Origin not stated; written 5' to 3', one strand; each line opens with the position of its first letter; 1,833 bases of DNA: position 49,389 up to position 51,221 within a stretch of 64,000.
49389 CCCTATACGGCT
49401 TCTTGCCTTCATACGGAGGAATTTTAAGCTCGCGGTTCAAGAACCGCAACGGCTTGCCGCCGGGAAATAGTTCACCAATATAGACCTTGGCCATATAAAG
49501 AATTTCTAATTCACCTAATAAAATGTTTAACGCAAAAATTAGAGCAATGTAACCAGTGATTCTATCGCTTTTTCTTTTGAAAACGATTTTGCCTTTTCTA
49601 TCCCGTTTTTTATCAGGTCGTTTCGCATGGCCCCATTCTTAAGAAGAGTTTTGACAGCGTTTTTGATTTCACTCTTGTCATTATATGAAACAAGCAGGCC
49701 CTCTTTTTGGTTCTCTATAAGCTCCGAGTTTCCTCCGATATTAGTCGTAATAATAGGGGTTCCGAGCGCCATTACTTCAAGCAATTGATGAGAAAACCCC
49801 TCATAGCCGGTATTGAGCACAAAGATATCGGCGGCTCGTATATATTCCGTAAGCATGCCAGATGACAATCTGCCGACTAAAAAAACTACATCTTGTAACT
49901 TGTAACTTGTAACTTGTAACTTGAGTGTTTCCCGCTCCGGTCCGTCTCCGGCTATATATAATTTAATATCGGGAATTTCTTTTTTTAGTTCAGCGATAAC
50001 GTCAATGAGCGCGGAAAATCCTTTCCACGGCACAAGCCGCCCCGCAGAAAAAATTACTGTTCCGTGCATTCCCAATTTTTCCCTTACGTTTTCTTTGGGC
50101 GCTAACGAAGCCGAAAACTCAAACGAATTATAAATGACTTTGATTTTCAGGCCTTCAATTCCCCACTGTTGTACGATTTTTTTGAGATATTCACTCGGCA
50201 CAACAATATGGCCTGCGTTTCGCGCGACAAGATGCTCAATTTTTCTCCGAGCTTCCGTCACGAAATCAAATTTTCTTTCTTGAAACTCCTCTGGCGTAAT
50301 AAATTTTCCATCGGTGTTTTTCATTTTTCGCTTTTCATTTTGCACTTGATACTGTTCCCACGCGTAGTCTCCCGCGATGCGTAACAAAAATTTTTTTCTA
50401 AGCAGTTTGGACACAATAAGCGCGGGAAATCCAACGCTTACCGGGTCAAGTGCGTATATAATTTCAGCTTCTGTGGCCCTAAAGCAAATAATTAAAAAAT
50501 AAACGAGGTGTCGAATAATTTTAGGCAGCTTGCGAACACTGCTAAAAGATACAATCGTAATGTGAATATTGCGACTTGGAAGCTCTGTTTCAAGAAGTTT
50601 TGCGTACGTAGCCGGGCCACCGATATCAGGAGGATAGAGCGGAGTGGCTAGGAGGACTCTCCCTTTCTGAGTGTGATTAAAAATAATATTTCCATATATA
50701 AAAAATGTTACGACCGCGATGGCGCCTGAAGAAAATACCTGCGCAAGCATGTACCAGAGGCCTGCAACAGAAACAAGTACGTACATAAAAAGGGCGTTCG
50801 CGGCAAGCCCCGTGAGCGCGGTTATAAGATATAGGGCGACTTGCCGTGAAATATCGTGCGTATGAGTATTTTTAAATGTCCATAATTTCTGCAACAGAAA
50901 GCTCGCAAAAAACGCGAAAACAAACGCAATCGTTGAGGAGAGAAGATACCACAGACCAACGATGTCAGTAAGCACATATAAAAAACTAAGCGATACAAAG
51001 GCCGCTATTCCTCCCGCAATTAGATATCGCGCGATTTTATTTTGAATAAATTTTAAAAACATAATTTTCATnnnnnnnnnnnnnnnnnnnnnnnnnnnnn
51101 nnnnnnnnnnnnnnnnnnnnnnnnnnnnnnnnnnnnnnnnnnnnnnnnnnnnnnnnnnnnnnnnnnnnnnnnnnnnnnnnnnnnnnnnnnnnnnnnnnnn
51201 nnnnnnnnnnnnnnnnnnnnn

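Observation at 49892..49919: Third copy of the CTTGTAA x4 heptanucleotide tract in a second glycosyltransferase (GtrA-GT4 fusion)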

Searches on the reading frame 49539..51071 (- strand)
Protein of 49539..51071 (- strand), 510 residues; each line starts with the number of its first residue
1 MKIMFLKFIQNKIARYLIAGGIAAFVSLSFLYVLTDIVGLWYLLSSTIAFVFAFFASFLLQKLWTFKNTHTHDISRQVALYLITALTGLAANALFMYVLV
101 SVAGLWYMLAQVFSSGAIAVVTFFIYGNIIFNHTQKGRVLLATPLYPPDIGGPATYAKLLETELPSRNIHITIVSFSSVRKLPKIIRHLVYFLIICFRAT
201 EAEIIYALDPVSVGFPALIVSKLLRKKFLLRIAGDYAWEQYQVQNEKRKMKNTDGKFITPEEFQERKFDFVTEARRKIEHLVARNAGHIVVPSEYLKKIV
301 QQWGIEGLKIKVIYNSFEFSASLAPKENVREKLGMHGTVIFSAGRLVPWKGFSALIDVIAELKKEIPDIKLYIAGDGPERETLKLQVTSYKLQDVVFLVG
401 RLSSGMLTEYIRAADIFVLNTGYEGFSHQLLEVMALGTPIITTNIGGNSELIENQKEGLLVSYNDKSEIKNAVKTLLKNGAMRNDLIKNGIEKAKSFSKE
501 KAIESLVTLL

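Call 6: search_protein_families(library=pfam, proteins=[window:49539-51071:-], max_evalue=0.01)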
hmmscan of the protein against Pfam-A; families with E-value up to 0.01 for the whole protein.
window:49539-51071:- (510 aa): 7 families
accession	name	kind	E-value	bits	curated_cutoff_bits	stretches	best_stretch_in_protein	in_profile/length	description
PF00534.26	Glycos_transf_1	-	1.8e-42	145.2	26.4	1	336-492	14-171/172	Glycosyl transferases group 1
PF13692.12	Glyco_trans_1_4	-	9.4e-32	110.7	27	1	339-479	3-142/142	Glycosyl transferases group 1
PF04138.20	GtrA_DPMS_TM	-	2.5e-19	70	26.1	1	15-131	1-117/117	GtrA/DPMS, transmembrane domain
PF13524.12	Glyco_trans_1_2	-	5.5e-08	33.3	25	1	359-494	6-129/144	Glycosyl transferase-like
PF13439.12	Glyco_transf_4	-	5.5e-07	30.2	28.5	1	201-315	72-164/170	Glycosyltransferase Family 4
PF20706.3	GT4-conflict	-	0.0002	20.9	26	1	272-455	133-323/385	Family 4 Glycosyltransferase in conflict systems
PF13579.12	Glyco_trans_4_4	-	0.00025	21.9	29.7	1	266-315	109-157/158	Glycosyl transferase 4-like domain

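Call 8: find_homologous_proteins(query=window:49539-51071:-, max_evalue=1e-10)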
Query window:49539-51071:- (510 aa): 4847 proteins with E <= 1e-10 among 8000 candidates; the best 120 are listed.
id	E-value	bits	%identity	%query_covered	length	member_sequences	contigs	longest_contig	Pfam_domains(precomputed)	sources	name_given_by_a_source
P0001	0.0e+0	1110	100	99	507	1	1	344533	PF00534.27,PF13524.13,PF04138.21,PF13439.13,PF13692.13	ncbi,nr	ncbi:MAG: glycosyltransferase [Parcubacteria group bacterium]|nr:glycosyltransferase [Parcubacteria 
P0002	1.5e-231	788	69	99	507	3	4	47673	PF00534.27,PF13579.13,PF13524.13,PF04138.21,PF13439.13,PF13692.13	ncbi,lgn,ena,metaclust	metaclust:\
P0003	5.9e-225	766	66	98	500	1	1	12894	PF00534.27,PF13579.13,PF13524.13,PF04138.21,PF13439.13,PF20706.4,PF13692.13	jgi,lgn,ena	-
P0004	4.0e-222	757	67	97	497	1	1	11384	PF00534.27,PF13579.13,PF13524.13,PF04138.21,PF13439.13,PF20706.4,PF13692.13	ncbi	-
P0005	4.7e-221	753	66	100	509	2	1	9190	PF00534.27,PF13579.13,PF13524.13,PF04138.21,PF13439.13,PF20706.4,PF13692.13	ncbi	-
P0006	2.5e-217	741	66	99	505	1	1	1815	PF00534.27,PF13579.13,PF13524.13,PF04138.21,PF13439.13,PF20706.4,PF13692.13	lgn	-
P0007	5.0e-212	723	64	99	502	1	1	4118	PF00534.27,PF13579.13,PF13524.13,PF04138.21,PF13439.13,PF20706.4,PF13692.13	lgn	-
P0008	2.3e-184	632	56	100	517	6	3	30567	PF00534.27,PF13579.13,PF13524.13,PF04138.21,PF13439.13,PF20706.4,PF13692.13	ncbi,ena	-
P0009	4.9e-184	631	56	99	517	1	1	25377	PF00534.27,PF13579.13,PF13524.13,PF04138.21,PF13439.13,PF13692.13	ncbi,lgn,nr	ncbi:MAG: glycosyltransferase [bacterium]|nr:glycosyltransferase [bacterium]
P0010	7.5e-180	617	58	98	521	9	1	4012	PF00534.27,PF13579.13,PF13524.13,PF04138.21,PF13439.13,PF13692.13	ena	-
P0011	5.7e-175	601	55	98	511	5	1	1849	PF00534.27,PF13579.13,PF13524.13,PF04138.21,PF13439.13,PF13692.13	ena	-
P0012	2.6e-170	586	53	99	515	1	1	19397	PF00534.27,PF13579.13,PF04138.21,PF13439.13,PF13692.13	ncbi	-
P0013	2.6e-166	573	54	99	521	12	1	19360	PF00534.27,PF13579.13,PF13524.13,PF04138.21,PF13439.13,PF13692.13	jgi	-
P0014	7.9e-162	558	50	97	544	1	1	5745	PF00534.27,PF13579.13,PF13524.13,PF04138.21,PF13439.13,PF13692.13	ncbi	-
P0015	3.8e-153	529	51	97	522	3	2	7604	PF00534.27,PF13579.13,PF13524.13,PF04138.21,PF13439.13,PF20706.4,PF13692.13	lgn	-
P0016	2.2e-151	523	51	100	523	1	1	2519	PF00534.27,PF13524.13,PF04138.21,PF13439.13,PF13692.13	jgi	-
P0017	5.9e-151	522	50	96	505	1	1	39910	PF00534.27,PF13579.13,PF13524.13,PF04138.21,PF13439.13,PF20706.4,PF13692.13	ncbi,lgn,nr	ncbi:MAG: glycosyltransferase [Parcubacteria group bacterium]|nr:glycosyltransferase [Parcubacteria 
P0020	4.9e-145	502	51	96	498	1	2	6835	PF00534.27,PF13579.13,PF02350.26,PF13524.13,PF04138.21,PF13439.13,PF20706.4,PF13692.13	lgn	-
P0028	8.1e-141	489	49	74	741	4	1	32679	PF00534.27,PF13579.13,PF13524.13,PF13439.13,PF20706.4,PF13692.13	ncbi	-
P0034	1.2e-139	485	53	74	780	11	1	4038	PF00534.27,PF13579.13,PF02350.26,PF13524.13,PF13439.13,PF20706.4,PF13692.13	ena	-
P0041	2.5e-138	480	48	96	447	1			PF00534.27,PF13579.13,PF04138.21,PF13439.13,PF13692.13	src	-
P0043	3.9e-138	480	47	100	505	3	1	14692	PF00534.27,PF13579.13,PF04138.21,PF13439.13,PF13692.13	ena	-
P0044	4.0e-138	480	54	73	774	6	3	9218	PF00534.27,PF13579.13,PF13524.13,PF13439.13,PF20706.4,PF13692.13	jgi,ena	-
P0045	8.1e-138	479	53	73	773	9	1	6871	PF00534.27,PF13579.13,PF13524.13,PF13439.13,PF20706.4,PF13692.13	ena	-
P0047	1.9e-137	477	49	75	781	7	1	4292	PF00534.27,PF13579.13,PF13524.13,PF13439.13,PF20706.4,PF13692.13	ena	-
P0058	6.9e-135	469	46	97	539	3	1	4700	PF00534.27,PF13579.13,PF13524.13,PF04138.21,PF13439.13,PF13692.13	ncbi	-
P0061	1.6e-134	468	48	79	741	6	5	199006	PF00534.27,PF13579.13,PF13524.13,PF13439.13,PF20706.4,PF13692.13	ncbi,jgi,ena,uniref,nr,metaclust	ncbi:hypothetical protein A2661_00655 [Candidatus Giovannonibacteria bacterium RIFCSPHIGHO2_01_FULL_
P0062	3.8e-134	467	45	98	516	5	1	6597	PF00534.27,PF13579.13,PF13524.13,PF04138.21,PF13439.13,PF20706.4,PF13692.13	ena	-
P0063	4.3e-134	466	54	73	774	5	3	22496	PF00534.27,PF13579.13,PF02350.26,PF13524.13,PF13439.13,PF20706.4,PF13692.13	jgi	-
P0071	5.2e-133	463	44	99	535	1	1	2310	PF00534.27,PF13579.13,PF04138.21,PF13439.13,PF20706.4,PF13692.13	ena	-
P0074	7.7e-133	462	46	98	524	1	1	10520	PF00534.27,PF13579.13,PF04138.21,PF13439.13,PF13692.13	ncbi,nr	ncbi:MAG: glycosyltransferase [bacterium]|nr:glycosyltransferase [bacterium]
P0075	1.6e-132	461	46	97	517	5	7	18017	PF00534.27,PF13579.13,PF13524.13,PF04138.21,PF13439.13,PF20706.4,PF13692.13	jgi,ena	-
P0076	3.2e-132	460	49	75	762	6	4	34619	PF00534.27,PF13579.13,PF13524.13,PF13439.13,PF20706.4,PF13692.13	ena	-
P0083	4.6e-131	456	44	79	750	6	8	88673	PF00534.27,PF13579.13,PF13524.13,PF13439.13,PF20706.4,PF13692.13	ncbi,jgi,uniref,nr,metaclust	ncbi:hypothetical protein A3G55_04430 [Candidatus Giovannonibacteria bacterium RIFCSPLOWO2_12_FULL_4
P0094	1.2e-128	448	45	97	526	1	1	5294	PF00534.27,PF13579.13,PF04138.21,PF13439.13,PF13692.13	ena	-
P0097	2.3e-127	444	50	73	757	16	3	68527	PF00534.27,PF13579.13,PF13524.13,PF13439.13,PF20706.4,PF13692.13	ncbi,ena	-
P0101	9.5e-127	442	47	68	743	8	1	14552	PF00534.27,PF13579.13,PF13524.13,PF13439.13,PF20706.4,PF13692.13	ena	-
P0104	1.9e-126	441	44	98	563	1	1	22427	PF00534.27,PF13579.13,PF04138.21,PF13439.13,PF13692.13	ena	-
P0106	6.5e-126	439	45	75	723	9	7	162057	PF00534.27,PF13579.13,PF13524.13,PF13439.13,PF20706.4,PF13692.13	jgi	-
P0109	1.1e-125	439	43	97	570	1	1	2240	PF00534.27,PF13579.13,PF04138.21,PF13439.13,PF13692.13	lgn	-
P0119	3.1e-124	434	44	97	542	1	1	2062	PF00534.27,PF13579.13,PF04138.21,PF13439.13,PF13692.13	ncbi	ncbi:MAG: glycosyltransferase [Candidatus Falkowbacteria bacterium]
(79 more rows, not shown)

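Call 15: find_encoding_contigs(protein=P0002, flank=6000, max_places=4)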
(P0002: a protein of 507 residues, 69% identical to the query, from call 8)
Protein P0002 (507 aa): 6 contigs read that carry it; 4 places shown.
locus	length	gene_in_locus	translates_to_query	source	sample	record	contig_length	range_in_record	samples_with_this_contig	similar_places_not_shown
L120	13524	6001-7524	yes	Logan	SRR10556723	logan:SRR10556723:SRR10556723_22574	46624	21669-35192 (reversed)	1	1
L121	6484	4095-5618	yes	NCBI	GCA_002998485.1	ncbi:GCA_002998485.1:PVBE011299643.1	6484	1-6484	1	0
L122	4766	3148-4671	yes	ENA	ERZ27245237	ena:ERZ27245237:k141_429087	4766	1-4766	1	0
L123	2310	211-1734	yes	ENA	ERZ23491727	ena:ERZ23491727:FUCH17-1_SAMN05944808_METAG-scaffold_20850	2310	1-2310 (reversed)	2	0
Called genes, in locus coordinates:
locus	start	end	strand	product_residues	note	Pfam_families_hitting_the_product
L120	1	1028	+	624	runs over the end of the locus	PF02534:T4SS-DNA_transf (weak), PF01935:DUF87 (weak), PF10412:TrwB_AAD_bind (weak), PF12696:TraG-D_C (faint)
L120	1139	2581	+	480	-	PF00932:LTD, PF18911:PKD_4 (weak), PF00801:PKD (weak), PF00932:LTD (weak)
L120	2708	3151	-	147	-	PF02592:Vut_1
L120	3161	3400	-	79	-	-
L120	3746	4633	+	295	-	PF01073:3Beta_HSD, PF01370:Epimerase, PF02719:Polysacc_synt_2 (faint), PF04321:RmlD_sub_bind, PF16363:GDP_Man_Dehyd, PF07993:NAD_binding_4 (faint)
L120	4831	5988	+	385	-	PF13439:Glyco_transf_4, PF13579:Glyco_trans_4_4, PF00534:Glycos_transf_1, PF13692:Glyco_trans_1_4, PF20706:GT4-conflict, PF13524:Glyco_trans_1_2 (weak)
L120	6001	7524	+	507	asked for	PF04138:GtrA_DPMS_TM, PF13439:Glyco_transf_4, PF13579:Glyco_trans_4_4 (weak), PF00534:Glycos_transf_1, PF13692:Glyco_trans_1_4, PF13524:Glyco_trans_1_2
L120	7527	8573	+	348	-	PF03016:Exostosin_GT47, PF24785:RXYLT1_C (weak)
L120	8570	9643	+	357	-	PF13439:Glyco_transf_4, PF20706:GT4-conflict, PF00534:Glycos_transf_1, PF13692:Glyco_trans_1_4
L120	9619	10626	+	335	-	PF01933:CofD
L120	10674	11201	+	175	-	-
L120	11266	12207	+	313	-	PF03721:UDPG_MGDP_dh_N, PF00984:UDPG_MGDP_dh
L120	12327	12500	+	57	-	-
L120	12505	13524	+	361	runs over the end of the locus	PF00534:Glycos_transf_1, PF13692:Glyco_trans_1_4, PF13524:Glyco_trans_1_2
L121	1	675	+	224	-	?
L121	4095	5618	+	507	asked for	PF04138:GtrA_DPMS_TM, PF13439:Glyco_transf_4, PF13579:Glyco_trans_4_4 (weak), PF00534:Glycos_transf_1, PF13692:Glyco_trans_1_4, PF13524:Glyco_trans_1_2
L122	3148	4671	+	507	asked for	PF04138:GtrA_DPMS_TM, PF13439:Glyco_transf_4, PF13579:Glyco_trans_4_4 (weak), PF00534:Glycos_transf_1, PF13692:Glyco_trans_1_4, PF13524:Glyco_trans_1_2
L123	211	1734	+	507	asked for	PF04138:GtrA_DPMS_TM, PF13439:Glyco_transf_4, PF13579:Glyco_trans_4_4 (weak), PF00534:Glycos_transf_1, PF13692:Glyco_trans_1_4, PF13524:Glyco_trans_1_2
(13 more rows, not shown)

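Call 17: list_cluster_members(proteins=[P0002, P0008, P0010, P0011, P0013, P0015, P0034, P0044, P0045, P0047])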
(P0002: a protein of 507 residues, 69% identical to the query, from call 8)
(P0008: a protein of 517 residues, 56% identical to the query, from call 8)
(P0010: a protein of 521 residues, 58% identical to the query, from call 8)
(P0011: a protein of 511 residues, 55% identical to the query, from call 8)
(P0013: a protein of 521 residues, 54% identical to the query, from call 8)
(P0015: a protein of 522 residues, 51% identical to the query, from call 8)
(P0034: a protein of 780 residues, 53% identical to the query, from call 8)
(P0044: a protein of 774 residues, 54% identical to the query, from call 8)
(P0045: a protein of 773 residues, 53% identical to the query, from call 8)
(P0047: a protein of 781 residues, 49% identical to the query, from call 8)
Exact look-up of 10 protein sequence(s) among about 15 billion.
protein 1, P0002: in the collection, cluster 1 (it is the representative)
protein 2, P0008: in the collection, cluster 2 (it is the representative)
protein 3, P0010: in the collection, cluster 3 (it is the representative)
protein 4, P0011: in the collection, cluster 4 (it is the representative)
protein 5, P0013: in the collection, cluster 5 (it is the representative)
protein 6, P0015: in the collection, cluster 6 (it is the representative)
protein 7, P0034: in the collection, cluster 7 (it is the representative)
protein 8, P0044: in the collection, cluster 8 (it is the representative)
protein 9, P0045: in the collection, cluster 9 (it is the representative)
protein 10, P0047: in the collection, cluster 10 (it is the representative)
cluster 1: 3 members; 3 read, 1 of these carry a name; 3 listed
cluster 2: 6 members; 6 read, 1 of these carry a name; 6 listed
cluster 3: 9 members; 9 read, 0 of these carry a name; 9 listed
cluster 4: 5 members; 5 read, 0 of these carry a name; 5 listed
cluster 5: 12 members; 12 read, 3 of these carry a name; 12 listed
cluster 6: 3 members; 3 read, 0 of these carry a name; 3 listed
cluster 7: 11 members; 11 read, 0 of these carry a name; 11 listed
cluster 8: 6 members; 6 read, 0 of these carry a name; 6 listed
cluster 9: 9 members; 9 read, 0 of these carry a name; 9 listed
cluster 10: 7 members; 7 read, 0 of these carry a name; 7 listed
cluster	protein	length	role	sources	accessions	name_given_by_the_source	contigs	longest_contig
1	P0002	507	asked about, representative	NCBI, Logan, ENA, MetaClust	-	\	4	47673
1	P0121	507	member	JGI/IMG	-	-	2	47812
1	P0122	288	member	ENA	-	-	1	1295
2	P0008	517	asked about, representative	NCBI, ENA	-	-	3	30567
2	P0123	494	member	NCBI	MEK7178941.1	MAG: glycosyltransferase, partial [Patescibacteria group bacterium]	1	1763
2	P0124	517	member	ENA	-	-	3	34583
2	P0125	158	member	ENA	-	-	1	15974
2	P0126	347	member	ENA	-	-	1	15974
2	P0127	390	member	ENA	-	-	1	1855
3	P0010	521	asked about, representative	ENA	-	-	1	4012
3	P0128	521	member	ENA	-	-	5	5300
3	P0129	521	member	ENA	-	-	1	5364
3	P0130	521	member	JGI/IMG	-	-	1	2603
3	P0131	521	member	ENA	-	-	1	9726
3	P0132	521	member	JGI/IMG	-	-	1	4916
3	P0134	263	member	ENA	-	-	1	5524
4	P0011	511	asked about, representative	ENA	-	-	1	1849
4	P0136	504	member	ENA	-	-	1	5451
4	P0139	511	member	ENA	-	-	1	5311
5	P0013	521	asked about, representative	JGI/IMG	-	-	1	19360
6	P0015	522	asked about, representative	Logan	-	-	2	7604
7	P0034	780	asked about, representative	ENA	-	-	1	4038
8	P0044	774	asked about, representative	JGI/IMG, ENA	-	-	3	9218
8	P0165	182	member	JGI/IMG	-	-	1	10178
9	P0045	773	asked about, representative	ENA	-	-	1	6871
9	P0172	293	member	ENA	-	-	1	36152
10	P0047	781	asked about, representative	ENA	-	-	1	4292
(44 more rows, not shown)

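Call 21: find_encoding_contigs(protein=P0136, flank=3000, max_places=3)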
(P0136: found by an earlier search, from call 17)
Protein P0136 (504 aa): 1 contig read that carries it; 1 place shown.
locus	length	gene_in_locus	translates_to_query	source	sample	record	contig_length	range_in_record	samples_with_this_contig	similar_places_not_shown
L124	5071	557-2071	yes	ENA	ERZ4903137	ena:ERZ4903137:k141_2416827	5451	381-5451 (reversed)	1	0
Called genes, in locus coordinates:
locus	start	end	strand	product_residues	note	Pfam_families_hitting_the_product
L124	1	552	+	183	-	?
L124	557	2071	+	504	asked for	PF04138:GtrA_DPMS_TM, PF13579:Glyco_trans_4_4 (weak), PF13439:Glyco_transf_4, PF00534:Glycos_transf_1, PF13692:Glyco_trans_1_4, PF13524:Glyco_trans_1_2 (weak)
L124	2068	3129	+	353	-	PF03016:Exostosin_GT47, PF24785:RXYLT1_C (weak)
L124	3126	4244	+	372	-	PF13439:Glyco_transf_4, PF13579:Glyco_trans_4_4, PF20706:GT4-conflict, PF00534:Glycos_transf_1, PF13692:Glyco_trans_1_4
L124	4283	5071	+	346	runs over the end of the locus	PF01933:CofD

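Call 22: find_encoding_contigs(protein=P0139, flank=3000, max_places=3)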
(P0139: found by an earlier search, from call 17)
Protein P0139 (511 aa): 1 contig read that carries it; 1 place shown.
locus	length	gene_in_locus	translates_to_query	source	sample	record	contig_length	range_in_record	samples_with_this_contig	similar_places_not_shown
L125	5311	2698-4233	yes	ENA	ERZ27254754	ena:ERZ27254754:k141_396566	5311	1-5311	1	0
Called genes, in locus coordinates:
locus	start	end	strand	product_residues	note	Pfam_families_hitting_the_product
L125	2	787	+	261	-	?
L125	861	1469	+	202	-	PF13489:Methyltransf_23 (weak), PF13847:Methyltransf_31 (faint), PF08241:Methyltransf_11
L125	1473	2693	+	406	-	PF13439:Glyco_transf_4 (weak), PF13579:Glyco_trans_4_4, PF00534:Glycos_transf_1, PF13692:Glyco_trans_1_4, PF20706:GT4-conflict, PF13524:Glyco_trans_1_2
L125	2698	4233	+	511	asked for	PF04138:GtrA_DPMS_TM, PF13579:Glyco_trans_4_4 (weak), PF13439:Glyco_transf_4, PF00534:Glycos_transf_1, PF13692:Glyco_trans_1_4, PF13524:Glyco_trans_1_2 (weak)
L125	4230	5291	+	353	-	PF03016:Exostosin_GT47, PF24785:RXYLT1_C (weak)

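Call 23: find_encoding_contigs(protein=P0127, flank=3000, max_places=3)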
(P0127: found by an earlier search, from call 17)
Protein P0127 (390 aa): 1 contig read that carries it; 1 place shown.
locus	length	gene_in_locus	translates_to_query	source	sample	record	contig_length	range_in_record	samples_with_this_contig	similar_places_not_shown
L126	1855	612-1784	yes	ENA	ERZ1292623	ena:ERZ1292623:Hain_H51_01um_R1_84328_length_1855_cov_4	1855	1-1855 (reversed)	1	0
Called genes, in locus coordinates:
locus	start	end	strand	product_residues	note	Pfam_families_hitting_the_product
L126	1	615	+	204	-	?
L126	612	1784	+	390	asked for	PF04138:GtrA_DPMS_TM, PF13439:Glyco_transf_4, PF13579:Glyco_trans_4_4, PF13692:Glyco_trans_1_4 (faint), PF00534:Glycos_transf_1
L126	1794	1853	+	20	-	?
